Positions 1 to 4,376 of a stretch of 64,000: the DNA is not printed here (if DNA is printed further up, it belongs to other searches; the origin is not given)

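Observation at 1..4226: Giant SHOCT-headed polytopic membrane protein that is invisible in the ORF track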

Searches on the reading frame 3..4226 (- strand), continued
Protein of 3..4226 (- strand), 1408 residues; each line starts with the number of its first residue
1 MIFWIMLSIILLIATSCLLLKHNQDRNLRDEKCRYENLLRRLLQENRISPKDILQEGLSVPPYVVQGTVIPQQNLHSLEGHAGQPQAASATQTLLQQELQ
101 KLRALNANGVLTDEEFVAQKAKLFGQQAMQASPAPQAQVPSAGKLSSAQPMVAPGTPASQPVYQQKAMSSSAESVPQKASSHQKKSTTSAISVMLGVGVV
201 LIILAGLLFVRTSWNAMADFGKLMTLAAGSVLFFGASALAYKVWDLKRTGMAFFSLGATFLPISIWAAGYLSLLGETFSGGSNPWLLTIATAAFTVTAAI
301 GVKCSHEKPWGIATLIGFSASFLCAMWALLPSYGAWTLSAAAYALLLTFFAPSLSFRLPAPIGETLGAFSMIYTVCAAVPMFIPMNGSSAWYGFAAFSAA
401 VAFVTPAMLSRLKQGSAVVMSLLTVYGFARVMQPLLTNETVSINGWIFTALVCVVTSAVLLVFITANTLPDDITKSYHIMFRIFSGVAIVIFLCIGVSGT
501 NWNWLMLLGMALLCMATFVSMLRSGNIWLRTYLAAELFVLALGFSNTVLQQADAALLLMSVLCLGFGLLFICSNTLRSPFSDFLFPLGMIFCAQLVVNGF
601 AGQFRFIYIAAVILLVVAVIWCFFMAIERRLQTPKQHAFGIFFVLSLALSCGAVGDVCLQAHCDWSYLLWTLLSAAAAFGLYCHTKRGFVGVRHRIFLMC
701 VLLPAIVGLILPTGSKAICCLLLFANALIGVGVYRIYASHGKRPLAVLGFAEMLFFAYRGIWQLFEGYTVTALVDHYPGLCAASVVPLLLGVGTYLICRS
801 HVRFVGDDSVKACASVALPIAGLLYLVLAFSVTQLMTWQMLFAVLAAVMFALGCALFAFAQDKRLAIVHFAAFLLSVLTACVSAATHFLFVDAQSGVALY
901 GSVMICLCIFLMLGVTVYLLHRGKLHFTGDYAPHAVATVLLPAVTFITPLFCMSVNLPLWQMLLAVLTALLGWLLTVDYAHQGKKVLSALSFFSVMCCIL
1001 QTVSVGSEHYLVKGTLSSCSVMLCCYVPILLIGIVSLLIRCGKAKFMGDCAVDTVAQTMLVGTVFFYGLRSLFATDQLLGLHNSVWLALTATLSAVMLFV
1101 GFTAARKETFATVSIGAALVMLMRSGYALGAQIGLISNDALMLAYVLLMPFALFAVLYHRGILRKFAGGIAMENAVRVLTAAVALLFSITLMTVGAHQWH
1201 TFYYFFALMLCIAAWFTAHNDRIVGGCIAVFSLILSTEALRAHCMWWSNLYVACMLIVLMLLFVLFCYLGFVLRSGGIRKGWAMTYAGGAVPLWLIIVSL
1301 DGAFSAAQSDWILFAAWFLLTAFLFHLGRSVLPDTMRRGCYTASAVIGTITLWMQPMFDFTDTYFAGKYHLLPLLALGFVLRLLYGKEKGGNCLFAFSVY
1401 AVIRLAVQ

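Call 26: search_protein_families(library=pfam, proteins=[L001:13794-15437:+, L006:12751-14361:+, L004:11697-13262:-, L003:11671-12450:-, L006:14432-15949:-], max_evalue=1)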
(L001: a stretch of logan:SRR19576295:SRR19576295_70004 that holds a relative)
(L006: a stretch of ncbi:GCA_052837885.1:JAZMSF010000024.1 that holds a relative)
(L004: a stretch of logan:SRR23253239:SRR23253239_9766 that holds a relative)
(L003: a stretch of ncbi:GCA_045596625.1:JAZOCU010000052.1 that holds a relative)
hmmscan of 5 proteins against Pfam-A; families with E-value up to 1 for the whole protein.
L001:13794-15437:+ (547 aa): 14 families
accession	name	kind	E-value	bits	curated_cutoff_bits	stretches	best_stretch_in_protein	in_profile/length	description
PF13428.12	TPR_14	-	0.0001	23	23.5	1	412-450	4-42/44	Tetratricopeptide repeat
PF13181.12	TPR_8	-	0.00034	21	25.7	1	381-407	7-33/34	Tetratricopeptide repeat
PF07719.23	TPR_2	-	0.00042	20.7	27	1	375-407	1-33/34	Tetratricopeptide repeat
PF13424.12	TPR_12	-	0.0044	17.6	30.1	1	346-405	11-75/77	Tetratricopeptide repeat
PF23914.1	TPR_CcmH_CycH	-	0.0054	17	42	1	381-450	56-128/158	Cytochrome c-type biogenesis protein H TPR domain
PF14559.12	TPR_19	-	0.012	16.4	25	1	386-450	2-66/68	Tetratricopeptide repeat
PF14595.12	Thioredoxin_9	-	0.017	15.5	25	1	178-229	6-58/129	Thioredoxin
PF25071.1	DUF7795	-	0.021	15.3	27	1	338-370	5-37/123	Domain of unknown function (DUF7795)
PF13431.12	TPR_17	-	0.11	13.3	24.4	0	432-450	2-20/34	Tetratricopeptide repeat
PF07659.16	DUF1599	-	0.11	13.3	25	1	341-377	14-51/61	Nucleotide modification associated domain 1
PF10137.14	CAP12-PCTIR_TIR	-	0.11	12.9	24.7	1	75-117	76-117/119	CAP12/Pycsar effector protein, TIR domain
PF03980.19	Nnf1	-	0.14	12.9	23.7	1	165-195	76-106/110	Nnf1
PF00515.34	TPR_1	-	0.52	10.7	27.8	0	383-408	9-34/34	Tetratricopeptide repeat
PF13414.12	TPR_11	-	0.75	10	26.8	0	384-415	3-34/42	TPR repeat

L006:12751-14361:+ (536 aa): 10 families
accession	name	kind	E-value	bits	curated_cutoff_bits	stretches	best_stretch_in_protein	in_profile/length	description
PF14559.12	TPR_19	-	0.0005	20.8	25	1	378-442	2-66/68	Tetratricopeptide repeat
PF00515.34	TPR_1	-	0.0011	19.1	27.8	1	376-400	10-34/34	Tetratricopeptide repeat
PF07719.23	TPR_2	-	0.002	18.5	27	1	369-400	3-34/34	Tetratricopeptide repeat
PF13428.12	TPR_14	-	0.0056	17.7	23.5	0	374-404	8-38/44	Tetratricopeptide repeat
PF13431.12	TPR_17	-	0.0056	17.3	24.4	0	424-442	2-20/34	Tetratricopeptide repeat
PF13181.12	TPR_8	-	0.034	14.7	25.7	1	376-400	10-34/34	Tetratricopeptide repeat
PF00170.26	bZIP_1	-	0.035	14.7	27.6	1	164-188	27-51/64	bZIP transcription factor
PF19101.5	DUF5788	-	0.11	12.6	25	1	163-240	53-130/131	Family of unknown function (DUF5788)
PF10137.14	CAP12-PCTIR_TIR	-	0.17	12.3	24.7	0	67-109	76-117/119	CAP12/Pycsar effector protein, TIR domain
PF23189.1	UPF0261_C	-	0.17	11.5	27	1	22-54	19-51/218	Uncharacterised protein family (UPF0261) C-terminal domain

L004:11697-13262:- (521 aa): 2 families
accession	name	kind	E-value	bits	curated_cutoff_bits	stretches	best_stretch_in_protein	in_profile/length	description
PF00404.24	Dockerin_1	-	7.3e-07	29.7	22.9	1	41-94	2-54/57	Dockerin type I domain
PF10462.15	Peptidase_M66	-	0.019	14.4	20.6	1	272-320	171-218/306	Peptidase M66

L003:11671-12450:- (259 aa): 3 families
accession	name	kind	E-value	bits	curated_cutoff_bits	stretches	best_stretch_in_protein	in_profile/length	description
PF13433.12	Peripla_BP_5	-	0.089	12.3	27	1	72-159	187-273/363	Periplasmic binding protein domain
PF17870.6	Insulin_TMD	-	0.21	12.1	33.4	1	185-206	21-42/47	Insulin receptor trans-membrane segment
PF15330.11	SIT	-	0.26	12.2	27.6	0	182-210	1-29/114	SHP2-interacting transmembrane adaptor protein, SIT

L006:14432-15949:- (505 aa): 3 families
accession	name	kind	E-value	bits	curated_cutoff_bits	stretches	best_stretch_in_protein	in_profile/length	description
PF00404.24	Dockerin_1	-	2.5e-08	34.4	22.9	1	182-234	2-56/57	Dockerin type I domain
PF13472.12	Lipase_GDSL_2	-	9e-07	30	32.9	1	273-455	2-168/178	GDSL-like Lipase/Acylhydrolase family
PF00657.28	Lipase_GDSL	-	0.0017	19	23.6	1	270-348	1-89/208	GDSL-like Lipase/Acylhydrolase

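Call 32: search_solved_structures(query=A2, max_evalue=1)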
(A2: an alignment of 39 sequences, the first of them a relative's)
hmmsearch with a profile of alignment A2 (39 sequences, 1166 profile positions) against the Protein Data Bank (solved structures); distinct sequences matched with E-value up to 1: 1.
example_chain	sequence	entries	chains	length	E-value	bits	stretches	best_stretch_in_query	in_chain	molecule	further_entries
7unj_A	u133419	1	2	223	0.51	11.9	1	508-642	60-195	SP1-ZnPPaM designed chlorophyll dimer protein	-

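Call 40: search_protein_families(library=pfam, proteins=[P0001, P0009, P0013, P0043, P0044, P0045, P0046, P0047], max_evalue=0.1)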
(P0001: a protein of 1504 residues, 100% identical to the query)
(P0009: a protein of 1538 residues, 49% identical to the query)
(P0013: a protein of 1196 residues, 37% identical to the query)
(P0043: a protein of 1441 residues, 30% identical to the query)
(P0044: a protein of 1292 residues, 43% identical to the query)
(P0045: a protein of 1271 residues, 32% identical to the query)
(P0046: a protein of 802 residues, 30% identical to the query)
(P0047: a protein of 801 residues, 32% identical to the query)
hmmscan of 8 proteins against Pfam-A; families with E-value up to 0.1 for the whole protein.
P0001 (1504 aa): 3 families
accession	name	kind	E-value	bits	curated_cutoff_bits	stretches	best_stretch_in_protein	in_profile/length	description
PF09925.14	DUF2157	-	5.9e-08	33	32.4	1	174-296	16-140/146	Predicted membrane protein (DUF2157)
PF09851.14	SHOCT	-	0.00011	22.3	27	1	98-123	2-27/28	Short C-terminal domain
PF15345.11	TMEM51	-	0.065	13.4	25.5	0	165-212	38-85/237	Transmembrane protein 51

P0009 (1538 aa): 2 families
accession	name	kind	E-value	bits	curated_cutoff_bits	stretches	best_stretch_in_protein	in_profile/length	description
PF09851.14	SHOCT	-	2.3e-06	27.6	27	1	109-135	2-28/28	Short C-terminal domain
PF09925.14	DUF2157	-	8.1e-05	22.8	32.4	1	219-332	29-142/146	Predicted membrane protein (DUF2157)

P0013 (1196 aa): 3 families
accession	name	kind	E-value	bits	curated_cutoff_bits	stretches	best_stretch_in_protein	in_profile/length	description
PF09925.14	DUF2157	-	1.9e-06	28.1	32.4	1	217-304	27-114/146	Predicted membrane protein (DUF2157)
PF09851.14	SHOCT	-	0.0022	18.1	27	1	101-127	1-27/28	Short C-terminal domain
PF06464.16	DMAP_binding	-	0.068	14.5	27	0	99-182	9-90/111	DMAP1-binding Domain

P0043 (1441 aa): 1 family
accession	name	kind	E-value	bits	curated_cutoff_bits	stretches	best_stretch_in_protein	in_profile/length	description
PF09925.14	DUF2157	-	0.00021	21.5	32.4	1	131-272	31-137/146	Predicted membrane protein (DUF2157)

P0044 (1292 aa): 0 families

P0045 (1271 aa): 2 families
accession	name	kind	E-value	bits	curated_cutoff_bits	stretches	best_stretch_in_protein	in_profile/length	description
PF09925.14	DUF2157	-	2.6e-07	30.9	32.4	1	116-226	26-130/146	Predicted membrane protein (DUF2157)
PF06127.16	Mpo1-like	-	0.04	14.5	24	0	116-183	14-70/95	2-hydroxy-palmitic acid dioxygenase Mpo1-like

P0046 (802 aa): 2 families
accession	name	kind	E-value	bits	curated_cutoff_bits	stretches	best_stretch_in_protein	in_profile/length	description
PF09925.14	DUF2157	-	1.5e-06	28.4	32.4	1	115-211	28-125/146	Predicted membrane protein (DUF2157)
PF14147.11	Spore_YhaL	-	0.065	13.4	27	0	727-755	1-29/52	Sporulation protein YhaL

P0047 (801 aa): 1 family
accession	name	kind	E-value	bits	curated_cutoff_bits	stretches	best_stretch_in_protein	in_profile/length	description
PF09925.14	DUF2157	-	7.8e-05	22.9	32.4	1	111-235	23-138/146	Predicted membrane protein (DUF2157)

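Call 43: predict_structure(alignment_id=A2)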
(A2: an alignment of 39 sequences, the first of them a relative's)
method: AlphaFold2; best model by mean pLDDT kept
length: 1196 residues; sequences in the alignment: 39
mean_pLDDT: 78.5   pTM: 0.58
mean pLDDT of the five models: 78.5, 78.2, 73.5, 73.4, 71.3
residues with pLDDT >= 90: 292; 70-90: 694; 50-70: 87; < 50: 123
segments of 3 or more residues with pLDDT < 50: 69-93, 134-221, 1189-1196
pLDDT, mean of each block of 10 residues (from residue 1): 66 75 81 79 76 70 54 37 30 62 87 79 84 45 30 32 28 28 31 34 33 40 66 78 75 77 82 78 78 86 83 85 93 89 90 94 89 93 91 90 92 83 89 92 88 93 90 82 91 87 83 89 88 82 88 85 88 90 84 92 88 89 90 73 88 89 77 88 87 78 90 87 78 89 76 81 92 89 91 90 81 81 92 85 85 92 91 82 93 90 91 86 70 58 83 91 88 90 89 80 90 92 84 91 84 73 81 87 80 81 76 82 76 75 73 73 81 70 54 43
secondary structure, 60 per line:
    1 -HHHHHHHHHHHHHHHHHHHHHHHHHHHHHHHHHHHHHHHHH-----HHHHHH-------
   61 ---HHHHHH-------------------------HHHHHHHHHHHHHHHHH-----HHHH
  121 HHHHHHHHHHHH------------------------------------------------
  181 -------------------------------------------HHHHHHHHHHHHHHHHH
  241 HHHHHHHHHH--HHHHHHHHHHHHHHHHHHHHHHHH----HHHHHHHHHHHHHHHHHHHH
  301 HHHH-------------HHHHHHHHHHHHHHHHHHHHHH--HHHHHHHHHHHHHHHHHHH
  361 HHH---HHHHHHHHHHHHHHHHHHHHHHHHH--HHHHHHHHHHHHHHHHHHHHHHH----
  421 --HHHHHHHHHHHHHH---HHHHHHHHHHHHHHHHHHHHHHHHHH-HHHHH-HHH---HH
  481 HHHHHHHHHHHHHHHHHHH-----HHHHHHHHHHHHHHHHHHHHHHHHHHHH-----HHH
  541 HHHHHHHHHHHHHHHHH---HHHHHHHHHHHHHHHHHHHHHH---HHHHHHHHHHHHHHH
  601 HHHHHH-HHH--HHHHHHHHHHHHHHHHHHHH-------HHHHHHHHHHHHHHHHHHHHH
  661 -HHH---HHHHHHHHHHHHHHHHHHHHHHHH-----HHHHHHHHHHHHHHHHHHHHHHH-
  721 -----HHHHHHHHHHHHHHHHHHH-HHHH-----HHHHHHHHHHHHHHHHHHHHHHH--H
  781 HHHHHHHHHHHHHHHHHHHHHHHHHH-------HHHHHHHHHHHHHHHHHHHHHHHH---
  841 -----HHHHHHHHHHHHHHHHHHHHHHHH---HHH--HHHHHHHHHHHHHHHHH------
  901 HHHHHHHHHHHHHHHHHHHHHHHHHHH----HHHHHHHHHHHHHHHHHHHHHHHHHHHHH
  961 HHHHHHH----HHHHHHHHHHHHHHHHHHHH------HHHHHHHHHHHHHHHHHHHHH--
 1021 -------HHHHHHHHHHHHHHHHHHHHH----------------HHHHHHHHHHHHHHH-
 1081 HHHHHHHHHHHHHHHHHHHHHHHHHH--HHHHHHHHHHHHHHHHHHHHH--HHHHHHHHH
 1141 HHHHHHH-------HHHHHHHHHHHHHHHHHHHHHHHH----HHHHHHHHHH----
elements in order (helices of 4 or more, strands of 3 or more residues): H2-42 H48-53 H64-69 H95-111 H117-132 H224-250 H253-276 H281-304 H318-339 H342-363 H367-391 H394-416 H423-436 H440-465 H467-471 H479-499 H505-532 H538-557 H561-582 H586-606 H613-632 H640-660 H668-691 H697-719 H726-744 H746-749 H755-777 H780-806 H814-837 H846-869 H878-894 H901-927 H932-967 H972-991 H998-1018 H1028-1048 H1065-1079 H1081-1106 H1109-1129 H1132-1147 H1155-1178 H1183-1192

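Call 46: fold_search(model_id=the predicted structure, library=pdb)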
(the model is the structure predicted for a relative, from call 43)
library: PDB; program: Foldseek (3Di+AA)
matches with E <= 10: 336; with E <= 0.001: 0
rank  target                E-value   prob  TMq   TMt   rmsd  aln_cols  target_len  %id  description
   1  7dkh_A                3.3e-03  0.91  0.10  0.13  37.6      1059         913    8  Crystal structure of the Ctr9/Paf1/Cdc73/Rtf1 quaternary complex (released 2021-11-24)
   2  8qca_B                4.3e-03  0.96  0.11  0.14  31.6       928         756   11  CryoEM structure of a S. Cerevisiae Ski2387 complex in the closed state bound to RNA (released 2023-11-15)
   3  8q9t_E                4.6e-03  0.89  0.11  0.12  38.3      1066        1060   11  CryoEM structure of a S. Cerevisiae Ski238 complex bound to RNA (released 2023-11-29)
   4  8j8q_C                4.7e-03  0.82  0.09  0.11  35.5       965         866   11  Structure of the four-component Paf1 complex from Saccharomyces eubayanus (released 2023-05-24)
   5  8bbg_D                9.3e-03  0.51  0.08  0.08  33.6      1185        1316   11  Structure of the IFT-A complex; anterograde IFT-A train model (released 2022-12-21)
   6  7sqc_R0               1.2e-02  0.69  0.09  0.07  42.0      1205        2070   12  Ciliary C1 central pair apparatus isolated from Chlamydomonas reinhardtii (released 2022-04-13)
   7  5ysu_C                4.3e-02  0.98  0.24  0.27  18.1      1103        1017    9  Plumbagin in complex with CRM1-RanM189D-RanBP1 (released 2018-11-21)
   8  7dbg_C                4.3e-02  0.97  0.23  0.26  20.4      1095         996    9  Yeast CRM1e (apo) in complex with Ran-RanBP1 (released 2021-09-29)
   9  7cnd_C                4.4e-02  0.98  0.23  0.26  20.1      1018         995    9  NCI-1 in complex with CRM1-Ran-RanBP1 (released 2021-06-09)
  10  5nnp_A                4.9e-02  0.72  0.13  0.18  27.2       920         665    9  Structure of Naa15/Naa10 bound to HypK-THB (released 2017-06-14)
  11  7kzt_V                5.5e-02  0.72  0.15  0.16  23.9      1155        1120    8  Structure of the human fanconi anaemia Core-UBE2T-ID-DNA complex in intermediate state (released 2021-03-10)
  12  6cit_C                7.0e-02  0.97  0.24  0.27  19.4      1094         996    9  Crystal Structure of MVM NS2 NES Peptide in complex with CRM1-Ran-RanBP1 (released 2018-06-27)
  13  5dif_C                8.1e-02  0.95  0.24  0.26  19.5      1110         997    8  Crystal Structure of CPEB4 NES Peptide in complex with CRM1-Ran-RanBP1 (released 2015-09-16)
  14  6x2o_C                9.3e-02  0.82  0.19  0.21  19.1      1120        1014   11  Crystal Structure of unliganded CRM1(E571K)-Ran-RanBP1 (released 2020-07-01)
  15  8hq3_C                1.0e-01  0.90  0.21  0.24  20.7      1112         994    8  KL1 in complex with CRM1-Ran-RanBP1 (released 2023-10-25)
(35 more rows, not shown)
